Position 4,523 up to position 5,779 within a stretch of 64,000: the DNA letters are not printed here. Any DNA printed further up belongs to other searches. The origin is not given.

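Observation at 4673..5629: Fungal-type (R)-selective amine transaminase in a bacterial catabolic island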

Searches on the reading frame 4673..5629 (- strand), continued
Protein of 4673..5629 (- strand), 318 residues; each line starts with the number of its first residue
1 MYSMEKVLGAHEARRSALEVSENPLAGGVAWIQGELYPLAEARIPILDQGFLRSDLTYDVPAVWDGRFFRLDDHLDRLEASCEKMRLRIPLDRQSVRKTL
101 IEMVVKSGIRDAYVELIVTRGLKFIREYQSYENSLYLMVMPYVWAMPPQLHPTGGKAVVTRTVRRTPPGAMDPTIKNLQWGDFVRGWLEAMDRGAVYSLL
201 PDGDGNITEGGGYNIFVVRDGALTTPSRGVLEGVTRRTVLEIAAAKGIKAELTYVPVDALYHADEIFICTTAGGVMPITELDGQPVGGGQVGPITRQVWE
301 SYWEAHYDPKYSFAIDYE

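Call 10: find_encoding_contigs(protein=P0001, flank=10000, max_places=6)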
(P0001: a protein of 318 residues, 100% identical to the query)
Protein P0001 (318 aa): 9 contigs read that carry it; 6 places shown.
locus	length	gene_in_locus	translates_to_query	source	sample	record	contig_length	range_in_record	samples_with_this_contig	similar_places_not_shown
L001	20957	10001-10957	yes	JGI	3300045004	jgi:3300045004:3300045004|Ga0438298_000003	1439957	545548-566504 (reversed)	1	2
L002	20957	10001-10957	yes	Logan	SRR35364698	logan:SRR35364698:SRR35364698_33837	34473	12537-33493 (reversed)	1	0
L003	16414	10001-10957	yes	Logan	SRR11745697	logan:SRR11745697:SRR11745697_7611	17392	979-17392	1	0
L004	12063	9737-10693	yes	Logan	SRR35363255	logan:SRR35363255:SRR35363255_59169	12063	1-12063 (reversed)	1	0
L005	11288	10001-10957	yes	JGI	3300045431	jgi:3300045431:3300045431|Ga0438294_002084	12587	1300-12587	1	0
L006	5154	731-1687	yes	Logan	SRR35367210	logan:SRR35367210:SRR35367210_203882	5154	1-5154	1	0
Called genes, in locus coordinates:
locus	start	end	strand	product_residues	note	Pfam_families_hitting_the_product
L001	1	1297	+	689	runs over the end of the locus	PF01011:PQQ, PF13360:PQQ_2, PF13570:Beta-prop_ACSF4 (faint), PF13360:PQQ_2 (weak), PF01011:PQQ, PF13442:Cytochrome_CBB3 (weak)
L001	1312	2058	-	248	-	PF00440:TetR_N (weak)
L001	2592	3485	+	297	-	PF05721:PhyH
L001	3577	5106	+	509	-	PF01266:DAO (weak), PF01946:Thi4 (faint), PF07992:Pyr_redox_2, PF13450:NAD_binding_8, PF13454:NAD_binding_9 (faint), PF13738:Pyr_redox_3 (weak), PF00743:FMO-like, PF13434:Lys_Orn_oxgnase (weak)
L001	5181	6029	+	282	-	PF05721:PhyH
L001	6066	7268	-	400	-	PF07690:MFS_1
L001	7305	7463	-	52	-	-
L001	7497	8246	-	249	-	PF00440:TetR_N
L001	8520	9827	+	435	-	PF07690:MFS_1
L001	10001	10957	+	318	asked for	PF01063:Aminotran_4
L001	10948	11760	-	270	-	PF00440:TetR_N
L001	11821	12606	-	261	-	PF23441:SDR, PF00106:adh_short, PF08659:KR, PF13561:adh_short_C2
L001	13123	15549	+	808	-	PF07715:Plug, PF00593:TonB_dep_Rec_b-barrel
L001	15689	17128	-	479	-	PF13428:TPR_14 (faint), PF13431:TPR_17 (faint), PF13181:TPR_8 (faint), PF13432:TPR_16, PF00515:TPR_1 (weak), PF07719:TPR_2 (weak), PF00685:Sulfotransfer_1 (weak), PF13469:Sulfotransfer_3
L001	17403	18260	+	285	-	PF02826:2-Hacid_dh_C, PF03446:NAD_binding_2, PF21761:RedAm-like_C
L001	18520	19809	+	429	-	PF00202:Aminotran_3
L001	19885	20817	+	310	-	PF05721:PhyH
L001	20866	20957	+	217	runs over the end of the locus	-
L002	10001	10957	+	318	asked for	PF01063:Aminotran_4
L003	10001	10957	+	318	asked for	PF01063:Aminotran_4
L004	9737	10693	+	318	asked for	PF01063:Aminotran_4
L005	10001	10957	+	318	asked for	PF01063:Aminotran_4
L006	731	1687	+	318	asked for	PF01063:Aminotran_4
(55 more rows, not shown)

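Call 23: find_related_loci(query=A1, collection=genome_contigs, flank=8000)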
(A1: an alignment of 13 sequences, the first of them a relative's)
Query A1 (318 aa) in genome_contigs; peptide patterns used: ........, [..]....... (x = any residue, [..] = any of these).
264 stretches matched a pattern; 221 encode a relative of the query (tblastn E <= 1e-3); the best 80 are kept; 80 distinct loci.
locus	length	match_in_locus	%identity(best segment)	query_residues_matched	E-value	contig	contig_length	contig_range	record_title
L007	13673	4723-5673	87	1-317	0e+0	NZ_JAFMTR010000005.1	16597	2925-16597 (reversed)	Sphingopyxis soli strain BL03 4, whole genome shotgun sequence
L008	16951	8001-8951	86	1-317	0e+0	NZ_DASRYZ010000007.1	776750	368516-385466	MAG: Sphingopyxis sp. isolate SMAG_U13687 k141_12462, whole genome shotgun sequence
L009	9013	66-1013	83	2-317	0e+0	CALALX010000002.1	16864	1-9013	MAG TPA_asm: uncultured Caulobacter sp. isolate SRR1506984_bin.87_CONCOCT_v1.1_MAG genome assembly, contig: ERZ761607.30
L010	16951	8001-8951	85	1-317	0e+0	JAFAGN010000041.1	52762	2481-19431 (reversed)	MAG: Proteobacteria bacterium isolate OH_SBlB_3 k127_1444273, whole genome shotgun sequence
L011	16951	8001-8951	85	1-317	0e+0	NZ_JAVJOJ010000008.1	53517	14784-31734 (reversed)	MAG: Sphingopyxis sp. isolate A1-SPW-19 k141_7465, whole genome shotgun sequence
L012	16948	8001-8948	81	2-317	1e-179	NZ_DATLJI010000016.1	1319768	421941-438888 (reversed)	MAG: Phenylobacterium sp. isolate SMAG_U13692 k141_7305, whole genome shotgun sequence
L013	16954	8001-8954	80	1-318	3e-177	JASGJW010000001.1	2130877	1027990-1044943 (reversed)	MAG: Hyphomonadaceae bacterium isolate 5N517 JMF-2111-06-0005.ont.bin.517_0, whole genome shotgun sequence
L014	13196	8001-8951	79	1-317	6e-176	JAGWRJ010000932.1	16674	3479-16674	MAG: Alphaproteobacteria bacterium isolate REEB323 k141_4414534, whole genome shotgun sequence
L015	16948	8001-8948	83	2-317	5e-173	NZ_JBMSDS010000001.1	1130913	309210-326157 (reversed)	Phenylobacterium sp. VNQ135 contig1, whole genome shotgun sequence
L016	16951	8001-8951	77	1-317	6e-173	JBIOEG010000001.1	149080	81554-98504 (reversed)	MAG: Caulobacterales bacterium isolate GcC5-38 k141_1726252_length_149080_cov_65.0000, whole genome shotgun sequence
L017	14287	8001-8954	76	1-318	5e-172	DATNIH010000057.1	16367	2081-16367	MAG TPA_asm: Caulobacteraceae bacterium isolate SMAG_U11368 k141_12727, whole genome shotgun sequence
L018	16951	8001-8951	76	1-317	9e-172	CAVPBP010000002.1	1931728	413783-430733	MAG: uncultured proteobacterium isolate MFD00008.bin.2.1 genome assembly, contig: contig_29232, whole genome shotgun seq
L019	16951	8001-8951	76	1-317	1e-171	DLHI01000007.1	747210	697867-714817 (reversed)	MAG TPA_asm: Hyphomonadaceae bacterium UBA7672 UBA7672_contig_413, whole genome shotgun sequence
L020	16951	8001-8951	79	1-317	8e-170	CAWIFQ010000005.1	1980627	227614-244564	MAG: uncultured proteobacterium isolate MFD01872.bin.2.225 genome assembly, contig: contig_47617, whole genome shotgun s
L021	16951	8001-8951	79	1-317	1e-167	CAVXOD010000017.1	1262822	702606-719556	MAG: uncultured proteobacterium isolate MFD01872.bin.2.30 genome assembly, contig: contig_71404, whole genome shotgun se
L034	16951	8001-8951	68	3-317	2e-141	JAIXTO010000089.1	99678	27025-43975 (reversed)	MAG: Rhizobiaceae bacterium isolate C8_MAG_00041 pond_C8_MAG_00041_000000000209, whole genome shotgun sequence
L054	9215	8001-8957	63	1-317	2e-135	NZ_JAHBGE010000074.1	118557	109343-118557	Ancylobacter lacus strain VKM B-3280 GCM70017661_75, whole genome shotgun sequence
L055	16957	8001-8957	61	1-317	7e-135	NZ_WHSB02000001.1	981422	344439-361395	Shinella lacus strain CPCC 100929 NODE_1, whole genome shotgun sequence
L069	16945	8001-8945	61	5-317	6e-132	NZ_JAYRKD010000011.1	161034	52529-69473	MAG: Dongia sp. isolate SZ_szas3bin.6 NODE_130_length_161034_cov_3.51639, whole genome shotgun sequence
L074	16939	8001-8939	63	7-317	4e-131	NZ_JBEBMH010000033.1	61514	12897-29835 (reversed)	Mesorhizobium yinganensis strain CN2-181 contig33, whole genome shotgun sequence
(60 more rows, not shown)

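Call 33: find_encoding_contigs(protein=P0014, flank=10000, max_places=1)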
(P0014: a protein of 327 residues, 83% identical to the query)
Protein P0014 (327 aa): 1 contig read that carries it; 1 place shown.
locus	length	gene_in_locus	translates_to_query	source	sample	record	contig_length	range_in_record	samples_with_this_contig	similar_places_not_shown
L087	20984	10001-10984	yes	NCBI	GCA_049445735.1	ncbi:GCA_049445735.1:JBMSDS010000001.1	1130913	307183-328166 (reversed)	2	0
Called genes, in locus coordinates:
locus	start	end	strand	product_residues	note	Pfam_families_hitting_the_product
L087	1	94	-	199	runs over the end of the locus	-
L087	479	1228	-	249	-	PF00106:adh_short, PF08659:KR, PF23441:SDR (weak), PF01370:Epimerase, PF13561:adh_short_C2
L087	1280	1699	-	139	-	PF01042:Ribonuc_L-PSP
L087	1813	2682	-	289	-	PF05721:PhyH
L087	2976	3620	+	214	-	PF00440:TetR_N (weak)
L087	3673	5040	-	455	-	PF13181:TPR_8 (faint), PF07719:TPR_2 (faint), PF00515:TPR_1 (weak), PF00685:Sulfotransfer_1 (faint), PF13469:Sulfotransfer_3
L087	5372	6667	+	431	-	PF00070:Pyr_redox, PF01266:DAO, PF01494:FAD_binding_3 (faint), PF03486:HI0933_like (faint), PF07992:Pyr_redox_2, PF01593:Amino_oxidase (faint), PF13450:NAD_binding_8 (weak)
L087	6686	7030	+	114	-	PF01042:Ribonuc_L-PSP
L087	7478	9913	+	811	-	PF07715:Plug, PF00593:TonB_dep_Rec_b-barrel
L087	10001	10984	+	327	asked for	PF01063:Aminotran_4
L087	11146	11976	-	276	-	PF23441:SDR, PF00106:adh_short, PF08659:KR, PF13561:adh_short_C2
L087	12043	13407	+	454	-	PF07690:MFS_1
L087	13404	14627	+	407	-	PF07690:MFS_1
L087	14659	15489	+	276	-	PF05721:PhyH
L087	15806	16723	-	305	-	PF05721:PhyH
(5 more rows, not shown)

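Call 34: find_encoding_contigs(protein=P0006, flank=10000, max_places=1)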
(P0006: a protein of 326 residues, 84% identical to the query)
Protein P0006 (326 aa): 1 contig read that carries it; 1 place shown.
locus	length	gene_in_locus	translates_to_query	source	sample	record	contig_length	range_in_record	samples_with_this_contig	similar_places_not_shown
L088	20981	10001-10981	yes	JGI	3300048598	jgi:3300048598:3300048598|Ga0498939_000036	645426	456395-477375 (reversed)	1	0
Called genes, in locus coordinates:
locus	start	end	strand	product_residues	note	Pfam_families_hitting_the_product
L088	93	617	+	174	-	PF20432:Xre-like-HTH (weak), PF09722:Xre_MbcA_ParS_C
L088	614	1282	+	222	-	PF08808:RES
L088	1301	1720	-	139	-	PF01042:Ribonuc_L-PSP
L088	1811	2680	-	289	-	PF05721:PhyH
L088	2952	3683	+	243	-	PF00440:TetR_N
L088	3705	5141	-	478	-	PF07719:TPR_2 (faint), PF13181:TPR_8 (faint), PF13432:TPR_16 (weak), PF00515:TPR_1 (weak), PF00685:Sulfotransfer_1 (faint), PF13469:Sulfotransfer_3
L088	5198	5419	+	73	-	-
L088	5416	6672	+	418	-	PF00070:Pyr_redox (weak), PF01266:DAO, PF01494:FAD_binding_3 (faint), PF02558:ApbA (faint), PF03486:HI0933_like (faint), PF07992:Pyr_redox_2 (weak), PF13450:NAD_binding_8 (weak)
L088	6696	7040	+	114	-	PF01042:Ribonuc_L-PSP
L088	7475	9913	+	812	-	PF07715:Plug, PF00593:TonB_dep_Rec_b-barrel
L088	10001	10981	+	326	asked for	PF01063:Aminotran_4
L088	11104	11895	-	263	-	PF23441:SDR, PF00106:adh_short, PF08659:KR, PF13561:adh_short_C2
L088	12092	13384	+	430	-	PF07690:MFS_1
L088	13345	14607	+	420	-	PF07690:MFS_1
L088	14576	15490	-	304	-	PF05721:PhyH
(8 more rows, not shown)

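Call 35: find_encoding_contigs(protein=P0017, flank=10000, max_places=1)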
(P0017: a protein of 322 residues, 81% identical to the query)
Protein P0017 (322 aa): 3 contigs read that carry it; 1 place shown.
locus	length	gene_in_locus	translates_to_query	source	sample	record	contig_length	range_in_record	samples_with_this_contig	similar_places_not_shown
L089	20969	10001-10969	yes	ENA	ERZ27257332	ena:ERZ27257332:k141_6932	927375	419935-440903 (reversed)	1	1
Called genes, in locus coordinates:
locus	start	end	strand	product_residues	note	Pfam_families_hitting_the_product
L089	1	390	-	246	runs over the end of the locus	PF04402:SIMPL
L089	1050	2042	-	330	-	PF03435:Sacchrp_dh_NADP (faint)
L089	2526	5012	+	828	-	PF07715:Plug, PF00593:TonB_dep_Rec_b-barrel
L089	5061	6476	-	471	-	PF13469:Sulfotransfer_3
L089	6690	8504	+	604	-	PF07992:Pyr_redox_2, PF13450:NAD_binding_8 (faint), PF13738:Pyr_redox_3, PF00743:FMO-like, PF13434:Lys_Orn_oxgnase (weak)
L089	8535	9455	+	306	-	PF05721:PhyH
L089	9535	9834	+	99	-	PF05899:Cupin_3 (faint), PF06249:EutQ, PF07883:Cupin_2 (weak)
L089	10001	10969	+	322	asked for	PF01063:Aminotran_4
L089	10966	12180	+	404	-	PF07690:MFS_1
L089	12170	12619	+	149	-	PF13622:4HBT_3 (weak), PF03061:4HBT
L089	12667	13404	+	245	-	PF00440:TetR_N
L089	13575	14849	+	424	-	PF00202:Aminotran_3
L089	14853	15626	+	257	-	PF23441:SDR, PF00106:adh_short, PF01370:Epimerase (weak), PF05368:NmrA (faint), PF08659:KR, PF13561:adh_short_C2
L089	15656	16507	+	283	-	PF02826:2-Hacid_dh_C (weak), PF03446:NAD_binding_2, PF03807:F420_oxidored, PF21761:RedAm-like_C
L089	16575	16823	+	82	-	PF01925:TauE (weak)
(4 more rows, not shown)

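Call 40: search_protein_families(library=pfam, proteins=[L034:10098-11390:+, L069:5063-6679:+, L069:2804-5020:+, L055:259-1515:-, L008:3527-4717:-, L074:9013-9618:-, L054:3360-4517:+, L001:17403-18260:+, L001:18520-19809:+, L001:19885-20817:+], max_evalue=0.00001)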
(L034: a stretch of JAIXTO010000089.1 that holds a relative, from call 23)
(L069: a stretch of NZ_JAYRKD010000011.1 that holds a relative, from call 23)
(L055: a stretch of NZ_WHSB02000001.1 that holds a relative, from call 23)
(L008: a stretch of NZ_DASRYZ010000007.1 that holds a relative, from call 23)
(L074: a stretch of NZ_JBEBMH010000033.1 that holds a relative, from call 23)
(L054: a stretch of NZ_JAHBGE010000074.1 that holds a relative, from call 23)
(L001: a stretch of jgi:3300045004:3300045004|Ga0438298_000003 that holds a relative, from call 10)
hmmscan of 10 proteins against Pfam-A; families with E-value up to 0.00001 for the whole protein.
L034:10098-11390:+ (430 aa): 1 family
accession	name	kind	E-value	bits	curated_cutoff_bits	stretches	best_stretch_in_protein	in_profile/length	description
PF00202.27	Aminotran_3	-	1.7e-37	129.5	30.5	1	39-380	11-377/403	Aminotransferase class-III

L069:5063-6679:+ (538 aa): 1 family
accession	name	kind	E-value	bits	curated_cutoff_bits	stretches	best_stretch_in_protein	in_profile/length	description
PF00496.27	SBP_bac_5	-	3.3e-79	267.1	32.4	1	83-447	2-361/368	Bacterial extracellular solute-binding proteins, family 5 Middle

L069:2804-5020:+ (738 aa): 3 families
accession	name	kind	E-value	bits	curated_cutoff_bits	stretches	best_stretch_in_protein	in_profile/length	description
PF00676.26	E1_dh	-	1.5e-55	188.7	22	1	50-361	2-290/300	Dehydrogenase E1 component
PF02779.29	Transket_pyr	-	2.3e-29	102.7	27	1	414-586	2-170/174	Transketolase, pyrimidine binding domain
PF02780.25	Transketolase_C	-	6e-17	62.2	25.9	1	606-727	1-124/124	Transketolase, C-terminal domain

L055:259-1515:- (418 aa): 2 families
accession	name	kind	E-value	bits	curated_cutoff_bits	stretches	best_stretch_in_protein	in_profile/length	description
PF07005.16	SBD_N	-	4.4e-42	144.8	25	1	5-219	1-219/230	Sugar-binding N-terminal domain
PF17042.10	NBD_C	-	8.2e-26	91.9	28.3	1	253-409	1-168/168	Nucleotide-binding C-terminal domain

L008:3527-4717:- (396 aa): 3 families
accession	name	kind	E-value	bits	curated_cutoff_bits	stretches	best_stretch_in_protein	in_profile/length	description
PF02771.21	Acyl-CoA_dh_N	-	1.6e-33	115.9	22.9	1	23-134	2-113/113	Acyl-CoA dehydrogenase, N-terminal domain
PF00441.29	Acyl-CoA_dh_1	-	1.6e-25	90.4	22.4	1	244-390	3-149/150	Acyl-CoA dehydrogenase, C-terminal domain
PF02770.24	Acyl-CoA_dh_M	-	6.5e-24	84.4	33.3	1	138-231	1-97/97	Acyl-CoA dehydrogenase, middle domain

L074:9013-9618:- (201 aa): 1 family
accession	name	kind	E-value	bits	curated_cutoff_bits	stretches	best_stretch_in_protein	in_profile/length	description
PF00881.29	Nitroreductase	-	3.2e-12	47.4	23.5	1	23-179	5-167/167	Nitroreductase family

L054:3360-4517:+ (385 aa): 3 families
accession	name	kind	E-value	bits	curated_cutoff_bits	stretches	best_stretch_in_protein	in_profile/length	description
PF13416.11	SBP_bac_8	-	1.4e-28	101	27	1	87-340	1-267/279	Bacterial extracellular solute-binding protein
PF01547.30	SBP_bac_1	-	1.1e-10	42.5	26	1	84-323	9-307/307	Bacterial extracellular solute-binding protein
PF13531.11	SBP_bac_11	-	5.3e-07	30.1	25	1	218-328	128-224/227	Bacterial extracellular solute-binding protein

L001:17403-18260:+ (285 aa): 3 families
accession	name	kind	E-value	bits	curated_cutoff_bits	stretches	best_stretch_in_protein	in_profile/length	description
PF03446.21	NAD_binding_2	-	1.8e-17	64.3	21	1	4-154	1-155/161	NAD binding domain of 6-phosphogluconate dehydrogenase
PF21761.2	RedAm-like_C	-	1.9e-11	44.8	27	1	176-283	15-122/127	NADPH-dependent reductive aminase-like, C-terminal domain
PF02826.25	2-Hacid_dh_C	-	1.5e-08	34.7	25.1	1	2-77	36-110/178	D-isomer specific 2-hydroxyacid dehydrogenase, NAD binding domain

L001:18520-19809:+ (429 aa): 1 family
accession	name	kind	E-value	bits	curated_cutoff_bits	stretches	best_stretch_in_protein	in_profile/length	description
PF00202.27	Aminotran_3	-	1.5e-39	136.3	30.5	1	42-387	10-380/403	Aminotransferase class-III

L001:19885-20817:+ (310 aa): 1 family
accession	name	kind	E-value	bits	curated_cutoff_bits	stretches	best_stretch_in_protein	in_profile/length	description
PF05721.19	PhyH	-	7.3e-27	95.5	22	1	44-244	2-212/213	Phytanoyl-CoA dioxygenase (PhyH)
